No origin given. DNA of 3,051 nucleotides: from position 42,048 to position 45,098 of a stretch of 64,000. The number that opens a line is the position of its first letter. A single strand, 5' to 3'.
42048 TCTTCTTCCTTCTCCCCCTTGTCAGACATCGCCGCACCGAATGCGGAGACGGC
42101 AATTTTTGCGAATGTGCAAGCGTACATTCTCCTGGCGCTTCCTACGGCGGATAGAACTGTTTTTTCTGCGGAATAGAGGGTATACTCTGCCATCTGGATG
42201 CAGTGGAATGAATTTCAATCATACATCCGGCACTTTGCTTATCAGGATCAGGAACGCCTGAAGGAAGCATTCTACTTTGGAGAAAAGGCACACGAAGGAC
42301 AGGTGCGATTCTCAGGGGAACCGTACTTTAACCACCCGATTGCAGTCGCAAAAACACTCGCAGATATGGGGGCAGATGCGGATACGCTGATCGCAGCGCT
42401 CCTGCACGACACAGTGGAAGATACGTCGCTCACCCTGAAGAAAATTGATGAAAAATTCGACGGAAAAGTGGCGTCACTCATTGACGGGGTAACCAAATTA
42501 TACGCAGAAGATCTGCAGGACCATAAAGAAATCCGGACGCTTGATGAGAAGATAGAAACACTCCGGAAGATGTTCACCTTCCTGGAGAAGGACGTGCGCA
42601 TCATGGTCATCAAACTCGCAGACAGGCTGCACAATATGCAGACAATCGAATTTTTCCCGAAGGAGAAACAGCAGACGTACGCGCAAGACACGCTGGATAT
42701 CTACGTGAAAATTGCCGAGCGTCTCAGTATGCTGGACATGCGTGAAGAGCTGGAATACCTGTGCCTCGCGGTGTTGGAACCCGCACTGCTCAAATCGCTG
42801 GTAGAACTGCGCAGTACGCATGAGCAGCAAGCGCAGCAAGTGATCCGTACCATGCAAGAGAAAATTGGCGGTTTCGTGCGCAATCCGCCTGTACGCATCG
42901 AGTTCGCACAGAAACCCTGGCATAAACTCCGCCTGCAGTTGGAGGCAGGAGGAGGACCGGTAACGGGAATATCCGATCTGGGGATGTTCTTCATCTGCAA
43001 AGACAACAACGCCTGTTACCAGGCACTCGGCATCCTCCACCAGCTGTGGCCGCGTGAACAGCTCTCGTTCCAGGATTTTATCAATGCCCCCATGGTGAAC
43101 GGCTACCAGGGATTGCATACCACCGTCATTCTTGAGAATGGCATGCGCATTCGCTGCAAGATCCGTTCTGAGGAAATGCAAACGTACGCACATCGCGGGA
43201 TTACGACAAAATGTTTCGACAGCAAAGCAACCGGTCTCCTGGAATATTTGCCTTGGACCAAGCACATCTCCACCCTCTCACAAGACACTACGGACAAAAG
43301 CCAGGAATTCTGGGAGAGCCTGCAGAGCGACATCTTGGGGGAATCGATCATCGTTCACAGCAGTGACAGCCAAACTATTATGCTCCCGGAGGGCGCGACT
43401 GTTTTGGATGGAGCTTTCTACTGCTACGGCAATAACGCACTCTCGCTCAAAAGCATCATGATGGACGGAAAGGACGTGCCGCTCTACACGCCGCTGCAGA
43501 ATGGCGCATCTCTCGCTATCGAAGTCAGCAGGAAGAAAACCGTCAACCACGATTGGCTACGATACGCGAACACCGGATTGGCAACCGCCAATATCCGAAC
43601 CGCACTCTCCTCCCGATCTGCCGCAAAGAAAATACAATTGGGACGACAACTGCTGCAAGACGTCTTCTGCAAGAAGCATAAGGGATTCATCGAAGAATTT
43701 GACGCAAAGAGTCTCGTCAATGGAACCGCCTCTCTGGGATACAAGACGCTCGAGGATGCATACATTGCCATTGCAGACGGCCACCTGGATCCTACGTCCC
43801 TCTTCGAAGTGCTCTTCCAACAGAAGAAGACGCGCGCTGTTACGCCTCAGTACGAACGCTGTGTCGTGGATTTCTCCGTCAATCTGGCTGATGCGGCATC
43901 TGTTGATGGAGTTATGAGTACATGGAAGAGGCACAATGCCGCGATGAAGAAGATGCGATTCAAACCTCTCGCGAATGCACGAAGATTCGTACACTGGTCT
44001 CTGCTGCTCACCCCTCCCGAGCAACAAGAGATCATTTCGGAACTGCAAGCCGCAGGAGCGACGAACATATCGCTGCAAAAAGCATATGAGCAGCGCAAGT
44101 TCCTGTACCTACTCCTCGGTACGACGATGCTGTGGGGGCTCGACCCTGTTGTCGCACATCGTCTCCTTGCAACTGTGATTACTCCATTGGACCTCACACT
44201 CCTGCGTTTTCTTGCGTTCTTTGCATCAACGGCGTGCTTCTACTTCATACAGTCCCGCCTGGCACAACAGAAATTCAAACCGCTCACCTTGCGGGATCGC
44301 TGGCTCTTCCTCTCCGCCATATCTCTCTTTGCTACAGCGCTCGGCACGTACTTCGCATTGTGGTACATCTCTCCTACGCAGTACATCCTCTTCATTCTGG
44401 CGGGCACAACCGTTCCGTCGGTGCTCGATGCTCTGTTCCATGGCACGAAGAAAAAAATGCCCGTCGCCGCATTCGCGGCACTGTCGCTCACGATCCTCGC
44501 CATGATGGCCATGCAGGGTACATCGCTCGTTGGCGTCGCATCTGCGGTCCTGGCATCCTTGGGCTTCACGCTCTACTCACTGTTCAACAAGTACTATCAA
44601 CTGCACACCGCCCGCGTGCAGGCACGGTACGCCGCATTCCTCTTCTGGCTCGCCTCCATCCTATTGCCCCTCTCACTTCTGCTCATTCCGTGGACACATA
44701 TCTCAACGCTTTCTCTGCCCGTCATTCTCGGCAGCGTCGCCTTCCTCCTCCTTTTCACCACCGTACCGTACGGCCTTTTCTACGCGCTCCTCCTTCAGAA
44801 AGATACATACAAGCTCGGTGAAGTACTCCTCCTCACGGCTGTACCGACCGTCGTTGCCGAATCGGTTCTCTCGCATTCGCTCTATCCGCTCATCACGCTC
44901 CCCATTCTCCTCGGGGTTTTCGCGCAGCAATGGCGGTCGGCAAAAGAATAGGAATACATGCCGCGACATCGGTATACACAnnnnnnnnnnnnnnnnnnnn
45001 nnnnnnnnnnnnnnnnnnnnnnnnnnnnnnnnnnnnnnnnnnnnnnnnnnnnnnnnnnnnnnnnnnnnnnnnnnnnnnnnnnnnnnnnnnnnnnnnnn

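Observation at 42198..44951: RelA/SpoT homolog fused to an EamA/DMT membrane transporter domain, with a seemingly degenerate synthetase site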

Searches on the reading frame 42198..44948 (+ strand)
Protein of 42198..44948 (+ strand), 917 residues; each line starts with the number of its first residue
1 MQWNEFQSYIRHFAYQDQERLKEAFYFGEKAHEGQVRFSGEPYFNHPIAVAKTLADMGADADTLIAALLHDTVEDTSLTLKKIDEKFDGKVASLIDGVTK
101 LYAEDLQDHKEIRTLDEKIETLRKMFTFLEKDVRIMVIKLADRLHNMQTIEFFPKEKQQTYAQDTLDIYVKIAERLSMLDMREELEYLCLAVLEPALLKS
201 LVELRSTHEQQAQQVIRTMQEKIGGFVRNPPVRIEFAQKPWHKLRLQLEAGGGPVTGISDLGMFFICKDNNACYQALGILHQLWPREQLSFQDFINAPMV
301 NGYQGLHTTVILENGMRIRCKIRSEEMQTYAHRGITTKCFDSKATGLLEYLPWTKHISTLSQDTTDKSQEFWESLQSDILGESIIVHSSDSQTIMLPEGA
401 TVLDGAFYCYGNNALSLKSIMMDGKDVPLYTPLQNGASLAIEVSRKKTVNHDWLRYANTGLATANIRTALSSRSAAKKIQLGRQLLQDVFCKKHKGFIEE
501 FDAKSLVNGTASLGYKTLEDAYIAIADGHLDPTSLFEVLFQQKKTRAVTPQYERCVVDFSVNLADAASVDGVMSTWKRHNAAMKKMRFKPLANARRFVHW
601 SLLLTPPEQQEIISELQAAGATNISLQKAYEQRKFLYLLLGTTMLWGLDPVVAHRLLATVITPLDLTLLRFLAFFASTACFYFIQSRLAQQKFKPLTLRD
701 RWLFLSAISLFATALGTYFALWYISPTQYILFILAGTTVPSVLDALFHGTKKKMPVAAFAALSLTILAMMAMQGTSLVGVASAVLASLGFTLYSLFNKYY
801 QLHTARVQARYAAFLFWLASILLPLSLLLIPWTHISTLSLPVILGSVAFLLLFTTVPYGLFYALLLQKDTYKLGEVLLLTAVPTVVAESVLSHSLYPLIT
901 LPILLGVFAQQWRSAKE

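Call 3: search_protein_families(library=pfam, proteins=[window:42198-44948:+], max_evalue=1)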
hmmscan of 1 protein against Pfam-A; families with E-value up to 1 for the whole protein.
window:42198-44948:+ (917 aa): 6 families
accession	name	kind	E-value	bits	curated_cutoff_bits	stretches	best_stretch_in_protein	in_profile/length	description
PF13328.12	HD_4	-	1.4e-40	139.1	27.2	1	24-178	1-155/156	HD domain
PF04607.23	RelA_SpoT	-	2.5e-14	53.9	27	1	257-338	22-105/113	Region found in RelA / SpoT proteins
PF01966.28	HD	-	2.9e-09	37.7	22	1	43-147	1-116/116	HD domain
PF19296.4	RelA_AH_RIS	-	2.4e-08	34.8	23.8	1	457-551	4-94/185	RelA/SpoT, AH and RIS domains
PF04301.19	BioG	-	0.1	12.6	27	1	79-168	107-194/213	Pimeloyl-ACP methyl esterase BioG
PF08965.17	Aca2_YdiL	-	0.23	12.1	23.8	0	115-165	44-94/118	Aca2/YdiL-like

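Call 4: search_protein_families(library=ncbifam, proteins=[window:42198-44948:+], max_evalue=1)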
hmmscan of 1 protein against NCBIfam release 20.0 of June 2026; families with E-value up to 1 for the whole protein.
window:42198-44948:+ (917 aa): 3 families
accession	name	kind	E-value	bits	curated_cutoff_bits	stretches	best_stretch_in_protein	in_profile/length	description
TIGR00691.1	spoT_relA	subfamily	4.3e-115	385.6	499.2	1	24-556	1-534/687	RelA/SpoT family protein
NF008303.0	PRK11092.1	equivalog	8.3e-86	288.7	947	1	9-531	10-533/702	bifunctional GTP diphosphokinase/guanosine-3',5'-bis pyrophosphate 3'-pyrophosphohydrolase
NF008124.0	PRK10872.1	equivalog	4.8e-42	144.4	728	1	16-531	30-552/744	GTP diphosphokinase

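Call 8: find_homologous_proteins(query=window:42198-44948:+, max_evalue=0.00001)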
Query window:42198-44948:+ (917 aa): 8000 proteins with E <= 0.00001 among 8000 candidates; the best 120 are listed.
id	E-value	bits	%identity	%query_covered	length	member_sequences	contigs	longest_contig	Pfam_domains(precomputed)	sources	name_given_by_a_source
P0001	0.0e+0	2065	100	100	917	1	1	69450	PF04607.24,PF13328.13,PF19296.6,PF01966.29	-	-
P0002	0.0e+0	1139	55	100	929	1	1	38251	PF04607.24,PF13328.13,PF19296.6,PF01966.29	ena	-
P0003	0.0e+0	1102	54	100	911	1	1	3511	PF04607.24,PF13328.13,PF19296.6,PF01966.29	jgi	-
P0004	0.0e+0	1042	54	99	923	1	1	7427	PF04607.24,PF13328.13,PF19296.6,PF01966.29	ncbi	-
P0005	0.0e+0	1033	51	100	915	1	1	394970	PF04607.24,PF13328.13,PF01966.29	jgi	jgi:GTP diphosphokinase / guanosine-3',5'-bis(diphosphate) 3'-diphosphatase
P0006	0.0e+0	1024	52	99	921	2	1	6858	PF04607.24,PF13328.13,PF19296.6,PF01966.29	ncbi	-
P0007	3.5e-277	940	49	100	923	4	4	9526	PF04607.24,PF13328.13,PF01966.29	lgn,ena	-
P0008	1.6e-265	902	47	99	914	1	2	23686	PF04607.24,PF13328.13,PF01966.29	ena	-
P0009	7.1e-265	899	46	99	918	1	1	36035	PF04607.24,PF13328.13,PF01966.29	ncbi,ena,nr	ncbi:MAG: HD domain-containing protein [bacterium]|nr:HD domain-containing protein [bacterium]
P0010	7.0e-255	866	45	100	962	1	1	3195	PF04607.24,PF13328.13,PF01966.29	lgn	-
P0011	1.5e-254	865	45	100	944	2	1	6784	PF04607.24,PF13328.13,PF19296.6,PF01966.29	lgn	-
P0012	7.2e-248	843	45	97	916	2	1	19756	PF04607.24,PF13328.13,PF19296.6,PF01966.29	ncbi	ncbi:MAG: HD domain-containing protein [Patescibacteria group bacterium]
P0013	1.1e-246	839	44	99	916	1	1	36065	PF04607.24,PF13328.13,PF19296.6,PF01966.29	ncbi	-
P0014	5.0e-246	837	45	97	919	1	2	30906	PF04607.24,PF13328.13,PF19296.6,PF01966.29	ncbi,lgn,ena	-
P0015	9.8e-246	836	45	99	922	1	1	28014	PF00892.27,PF04607.24,PF13328.13,PF19296.6,PF01966.29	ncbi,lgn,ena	-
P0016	3.1e-245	834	45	99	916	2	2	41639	PF00892.27,PF04607.24,PF13328.13,PF19296.6,PF01966.29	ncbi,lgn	-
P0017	3.7e-245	834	45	98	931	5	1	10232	PF04607.24,PF13328.13,PF01966.29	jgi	-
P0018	4.9e-245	834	44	99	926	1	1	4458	PF00892.27,PF04607.24,PF13328.13,PF01966.29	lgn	-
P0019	8.4e-245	833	44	99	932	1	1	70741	PF04607.24,PF13328.13,PF19296.6,PF01966.29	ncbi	-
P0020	8.2e-244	830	44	99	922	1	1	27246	PF00892.27,PF04607.24,PF13328.13,PF01966.29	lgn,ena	-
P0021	3.3e-243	828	45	98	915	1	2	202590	PF04607.24,PF13328.13,PF19296.6,PF01966.29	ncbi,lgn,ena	-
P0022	1.0e-242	826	46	97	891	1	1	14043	PF04607.24,PF13328.13,PF01966.29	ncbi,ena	-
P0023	1.3e-242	826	43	100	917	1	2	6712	PF04607.24,PF13328.13,PF19296.6,PF01966.29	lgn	-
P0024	3.5e-242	824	44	99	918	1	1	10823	PF04607.24,PF13328.13,PF19296.6,PF01966.29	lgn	-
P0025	7.2e-241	820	43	100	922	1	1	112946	PF00892.27,PF04607.24,PF13328.13,PF01966.29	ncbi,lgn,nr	ncbi:MAG: HD domain-containing protein [Candidatus Peregrinibacteria bacterium]|nr:HD domain-contain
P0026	1.4e-240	819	43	99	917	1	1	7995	PF04607.24,PF13328.13,PF19296.6,PF01966.29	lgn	-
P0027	2.5e-239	815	44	99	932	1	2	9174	PF04607.24,PF13328.13,PF01966.29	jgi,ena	-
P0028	8.6e-239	813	43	99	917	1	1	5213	PF04607.24,PF13328.13,PF19296.6,PF01966.29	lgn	-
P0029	7.3e-237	807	44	100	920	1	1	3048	PF04607.24,PF13328.13,PF19296.6,PF01966.29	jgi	-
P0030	7.8e-237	807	42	98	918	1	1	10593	PF04607.24,PF13328.13,PF01966.29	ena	-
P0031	9.9e-237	806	43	100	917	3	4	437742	PF04607.24,PF13328.13,PF01966.29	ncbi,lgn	-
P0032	3.1e-235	801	43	97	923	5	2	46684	PF04607.24,PF13328.13,PF19296.6,PF01966.29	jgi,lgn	-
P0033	5.1e-234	797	43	100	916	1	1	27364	PF04607.24,PF13328.13,PF01966.29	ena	-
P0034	1.4e-232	793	43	98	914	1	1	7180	PF04607.24,PF13328.13,PF19296.6,PF01966.29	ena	-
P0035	3.1e-232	791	45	96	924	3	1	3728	PF00892.27,PF04607.24,PF13328.13,PF19296.6,PF01966.29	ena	-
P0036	1.3e-231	789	45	94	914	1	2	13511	PF04607.24,PF13328.13,PF19296.6,PF01966.29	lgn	-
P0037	7.0e-231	787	43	99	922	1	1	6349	PF00892.27,PF04607.24,PF13328.13,PF19296.6,PF01966.29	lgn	-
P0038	7.6e-231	787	43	99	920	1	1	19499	PF04607.24,PF13328.13,PF19296.6,PF01966.29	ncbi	-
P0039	4.3e-230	784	44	93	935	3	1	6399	PF04607.24,PF13328.13,PF19296.6,PF01966.29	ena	-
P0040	6.6e-230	784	44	93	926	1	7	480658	PF04607.24,PF13328.13,PF19296.6,PF01966.29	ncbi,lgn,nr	ncbi:MAG: HD domain-containing protein [Candidatus Peregrinibacteria bacterium]|nr:HD domain-contain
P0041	3.8e-229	781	43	100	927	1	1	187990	PF04607.24,PF13328.13,PF19296.6,PF01966.29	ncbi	-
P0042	5.2e-229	781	43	99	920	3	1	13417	PF00892.27,PF04607.24,PF13328.13,PF19296.6,PF01966.29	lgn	-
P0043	6.5e-229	780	43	99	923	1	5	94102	PF04607.24,PF13328.13,PF01966.29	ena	-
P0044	2.2e-228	779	44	99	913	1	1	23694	PF04607.24,PF13328.13,PF19296.6,PF01966.29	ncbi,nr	ncbi:MAG: HD domain-containing protein [Candidatus Peribacteraceae bacterium]|nr:HD domain-containin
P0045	5.2e-228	777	42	98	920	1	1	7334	PF00892.27,PF04607.24,PF13328.13,PF19296.6,PF01966.29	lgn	-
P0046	8.6e-228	777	45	93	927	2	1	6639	PF04607.24,PF13328.13,PF19296.6,PF01966.29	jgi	-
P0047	1.2e-227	776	42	99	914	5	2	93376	PF04607.24,PF13328.13,PF19296.6,PF01966.29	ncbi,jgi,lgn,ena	-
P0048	1.2e-227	776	42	98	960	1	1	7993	PF00892.27,PF04607.24,PF13328.13,PF19296.6,PF01966.29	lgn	-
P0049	3.6e-227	775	45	99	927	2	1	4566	PF04607.24,PF13328.13,PF01966.29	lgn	-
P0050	1.2e-226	773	43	99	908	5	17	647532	PF00892.27,PF04607.24,PF13328.13,PF01966.29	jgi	jgi:guanosine-3',5'-bis(diphosphate) 3'-pyrophosphohydrolase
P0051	4.0e-226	771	42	99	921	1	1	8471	PF04607.24,PF13328.13,PF19296.6,PF01966.29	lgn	-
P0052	1.2e-225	770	43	100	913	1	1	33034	PF04607.24,PF13328.13,PF01966.29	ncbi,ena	-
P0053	3.1e-225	768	44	93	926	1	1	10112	PF04607.24,PF13328.13,PF19296.6,PF01966.29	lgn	-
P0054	1.4e-224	766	41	98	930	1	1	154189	PF04607.24,PF13328.13,PF19296.6,PF01966.29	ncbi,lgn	-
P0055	2.1e-224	766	41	99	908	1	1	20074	PF04607.24,PF13328.13,PF19296.6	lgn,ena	-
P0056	5.0e-224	764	43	97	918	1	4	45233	PF04607.24,PF13328.13,PF01966.29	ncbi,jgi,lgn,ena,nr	ncbi:hypothetical protein COU76_02765 [Candidatus Peregrinibacteria bacterium CG10_big_fil_rev_8_21_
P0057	9.2e-224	763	43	95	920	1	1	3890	PF04607.24,PF13328.13,PF19296.6,PF01966.29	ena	-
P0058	1.4e-223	763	40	98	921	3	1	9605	PF04607.24,PF13328.13,PF19296.6,PF01966.29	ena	-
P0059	2.3e-223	762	44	95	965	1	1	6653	PF04607.24,PF13328.13,PF01966.29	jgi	-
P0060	3.6e-223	761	42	100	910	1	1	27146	PF04607.24,PF13328.13,PF19296.6,PF01966.29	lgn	-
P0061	6.6e-223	761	40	99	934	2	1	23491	PF04607.24,PF13328.13,PF19296.6,PF01966.29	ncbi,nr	ncbi:HD domain-containing protein [Candidatus Peregrinibacteria bacterium]|nr:HD domain-containing p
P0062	9.9e-223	760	40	98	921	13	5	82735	PF04607.24,PF13328.13,PF19296.6,PF01966.29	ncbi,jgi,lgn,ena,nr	ncbi:MAG: HD domain-containing protein [Candidatus Peribacteraceae bacterium]|nr:HD domain-containin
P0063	2.3e-222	759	42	99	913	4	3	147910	PF04607.24,PF13328.13,PF19296.6,PF01966.29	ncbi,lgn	-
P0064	3.2e-222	758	44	95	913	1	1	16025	PF04607.24,PF13328.13,PF19296.6,PF01966.29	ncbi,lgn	-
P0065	4.8e-222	758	43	98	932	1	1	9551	PF04607.24,PF13328.13,PF19296.6,PF01966.29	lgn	-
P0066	1.2e-221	756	44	91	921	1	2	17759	PF04607.24,PF13328.13,PF19296.6,PF01966.29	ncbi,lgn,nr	ncbi:HD domain-containing protein [Patescibacteria group bacterium]|nr:HD domain-containing protein 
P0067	1.7e-221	756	43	93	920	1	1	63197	PF04607.24,PF13328.13,PF01966.29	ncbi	-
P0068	3.7e-221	755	44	99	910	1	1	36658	PF00892.27,PF04607.24,PF13328.13,PF01966.29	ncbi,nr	ncbi:MAG: HD domain-containing protein [Candidatus Peribacteraceae bacterium]|nr:HD domain-containin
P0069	4.6e-221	754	43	97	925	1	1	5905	PF00892.27,PF04607.24,PF13328.13,PF01966.29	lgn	-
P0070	5.3e-221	754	43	99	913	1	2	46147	PF04607.24,PF13328.13,PF01966.29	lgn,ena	-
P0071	6.1e-221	754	41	97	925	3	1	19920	PF04607.24,PF13328.13,PF01966.29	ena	-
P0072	1.7e-220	753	43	93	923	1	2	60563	PF04607.24,PF13328.13,PF19296.6,PF01966.29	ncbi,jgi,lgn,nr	ncbi:MAG: HD domain-containing protein [Candidatus Peribacteraceae bacterium]|jgi:GTP pyrophosphokin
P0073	1.8e-220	753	40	99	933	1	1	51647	PF04607.24,PF13328.13,PF19296.6,PF01966.29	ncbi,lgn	-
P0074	2.3e-220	752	43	94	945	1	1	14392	PF04607.24,PF13328.13,PF19296.6,PF01966.29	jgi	jgi:RelA/SpoT family (p)ppGpp synthetase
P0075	2.4e-220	752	40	100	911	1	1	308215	PF00892.27,PF04607.24,PF13328.13,PF01966.29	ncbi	-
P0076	2.4e-220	752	43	99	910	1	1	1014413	PF04607.24,PF13328.13,PF19296.6,PF01966.29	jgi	-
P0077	8.3e-220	750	42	95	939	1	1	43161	PF04607.24,PF13328.13,PF19296.6,PF01966.29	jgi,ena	jgi:GTP diphosphokinase / guanosine-3',5'-bis(diphosphate) 3'-diphosphatase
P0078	8.7e-220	750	41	99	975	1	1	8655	PF04607.24,PF13328.13,PF19296.6,PF01966.29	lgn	-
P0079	2.0e-219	749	42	100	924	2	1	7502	PF04607.24,PF13328.13,PF01966.29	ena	-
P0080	2.2e-219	749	41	98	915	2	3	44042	PF00892.27,PF04607.24,PF13328.13,PF19296.6,PF01966.29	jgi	jgi:RelA/SpoT family (p)ppGpp synthetase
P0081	2.5e-219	749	44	93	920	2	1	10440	PF04607.24,PF13328.13,PF19296.6,PF01966.29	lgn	-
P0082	2.6e-219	749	42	98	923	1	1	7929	PF04607.24,PF13328.13,PF01966.29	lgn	-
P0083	2.8e-219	749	42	97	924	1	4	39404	PF00892.27,PF04607.24,PF13328.13,PF19296.6,PF01966.29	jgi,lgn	jgi:RelA/SpoT family (p)ppGpp synthetase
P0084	2.9e-219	749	45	89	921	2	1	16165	PF04607.24,PF13328.13,PF19296.6,PF01966.29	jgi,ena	-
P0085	4.6e-219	748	41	99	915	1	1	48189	PF04607.24,PF13328.13,PF19296.6,PF01966.29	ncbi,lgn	-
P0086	9.2e-219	747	43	93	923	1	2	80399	PF04607.24,PF13328.13,PF19296.6,PF01966.29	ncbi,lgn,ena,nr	ncbi:hypothetical protein AUJ46_04875 [Candidatus Peregrinibacteria bacterium CG1_02_54_53]|nr:MAG: 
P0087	9.3e-219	747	43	99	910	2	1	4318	PF04607.24,PF13328.13,PF01966.29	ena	-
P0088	1.3e-218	746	43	97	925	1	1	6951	PF04607.24,PF13328.13,PF01966.29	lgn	-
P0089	3.8e-217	741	42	99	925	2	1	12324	PF04607.24,PF13328.13,PF01966.29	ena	-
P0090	5.6e-217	741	43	95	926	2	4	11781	PF04607.24,PF13328.13,PF19296.6,PF01966.29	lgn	-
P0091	5.9e-217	741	41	99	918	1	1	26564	PF04607.24,PF13328.13,PF01966.29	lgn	-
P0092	8.0e-217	740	42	100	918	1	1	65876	PF00892.27,PF04607.24,PF13328.13,PF19296.6,PF01966.29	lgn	-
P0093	1.4e-216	740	42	98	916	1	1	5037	PF04607.24,PF13328.13,PF01966.29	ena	-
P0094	1.4e-216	740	42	95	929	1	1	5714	PF04607.24,PF13328.13,PF19296.6,PF01966.29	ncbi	-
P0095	2.8e-216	739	44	94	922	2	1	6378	PF00892.27,PF04607.24,PF13328.13,PF01966.29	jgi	-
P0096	3.3e-216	738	42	100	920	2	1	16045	PF00892.27,PF04607.24,PF13328.13,PF19296.6,PF01966.29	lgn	-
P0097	1.3e-215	736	41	98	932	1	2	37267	PF04607.24,PF13328.13,PF19296.6,PF01966.29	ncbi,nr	ncbi:MAG: HD domain-containing protein [Candidatus Peribacteraceae bacterium]|nr:HD domain-containin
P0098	2.0e-215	736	43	97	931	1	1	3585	PF00892.27,PF04607.24,PF13328.13,PF19296.6,PF01966.29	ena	-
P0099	2.6e-215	735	43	93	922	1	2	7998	PF04607.24,PF13328.13,PF19296.6,PF01966.29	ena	-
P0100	3.8e-215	735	43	92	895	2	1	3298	PF04607.24,PF13328.13,PF01966.29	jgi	-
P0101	5.1e-215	734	42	95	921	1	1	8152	PF04607.24,PF13328.13,PF19296.6,PF01966.29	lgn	-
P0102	8.4e-215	734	43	93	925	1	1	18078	PF04607.24,PF13328.13,PF19296.6,PF01966.29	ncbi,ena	-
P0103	1.1e-214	733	43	95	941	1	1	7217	PF04607.24,PF13328.13,PF01966.29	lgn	-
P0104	1.4e-214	733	41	99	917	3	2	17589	PF04607.24,PF13328.13,PF01966.29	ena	-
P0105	6.1e-214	731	42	96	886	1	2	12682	PF04607.24,PF13328.13,PF19296.6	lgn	-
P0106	6.2e-214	731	42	93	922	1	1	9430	PF04607.24,PF13328.13,PF19296.6,PF01966.29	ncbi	-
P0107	6.5e-214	731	43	95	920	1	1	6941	PF04607.24,PF13328.13,PF01966.29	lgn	-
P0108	7.0e-214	731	42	95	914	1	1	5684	PF04607.24,PF13328.13,PF19296.6,PF01966.29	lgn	-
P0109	1.3e-213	730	42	100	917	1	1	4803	PF04607.24,PF13328.13,PF01966.29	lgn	-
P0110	1.4e-213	730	41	98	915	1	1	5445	PF00892.27,PF04607.24,PF13328.13,PF19296.6,PF01966.29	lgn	-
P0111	2.3e-213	729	42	95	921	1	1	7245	PF04607.24,PF13328.13,PF19296.6,PF01966.29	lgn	-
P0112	2.4e-213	729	41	99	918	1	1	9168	PF04607.24,PF13328.13,PF01966.29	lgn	-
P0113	3.3e-213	728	41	99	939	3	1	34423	PF04607.24,PF13328.13,PF19296.6,PF01966.29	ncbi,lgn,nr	ncbi:MAG TPA: HD domain-containing protein [Candidatus Peribacterales bacterium]|nr:HD domain-contai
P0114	7.3e-213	727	41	98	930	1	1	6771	PF04607.24,PF13328.13,PF01966.29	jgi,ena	jgi:RelA/SpoT family (p)ppGpp synthetase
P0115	7.9e-213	727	41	97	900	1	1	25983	PF04607.24,PF13328.13,PF01966.29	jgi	jgi:GTP diphosphokinase / guanosine-3',5'-bis(diphosphate) 3'-diphosphatase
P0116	1.5e-212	726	41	95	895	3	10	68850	PF04607.24,PF13328.13,PF19296.6,PF01966.29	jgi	-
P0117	3.7e-212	725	39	100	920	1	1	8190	PF00892.27,PF04607.24,PF13328.13,PF19296.6,PF01966.29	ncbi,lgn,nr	ncbi:HD domain-containing protein [Candidatus Peribacteria bacterium]|nr:HD domain-containing protei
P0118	4.6e-212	725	43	95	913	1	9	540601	PF04607.24,PF13328.13,PF19296.6,PF01966.29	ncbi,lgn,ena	-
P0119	5.9e-212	724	42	95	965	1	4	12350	PF04607.24,PF13328.13,PF19296.6,PF01966.29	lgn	-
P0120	6.5e-212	724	42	97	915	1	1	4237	PF00892.27,PF04607.24,PF13328.13,PF19296.6,PF01966.29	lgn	-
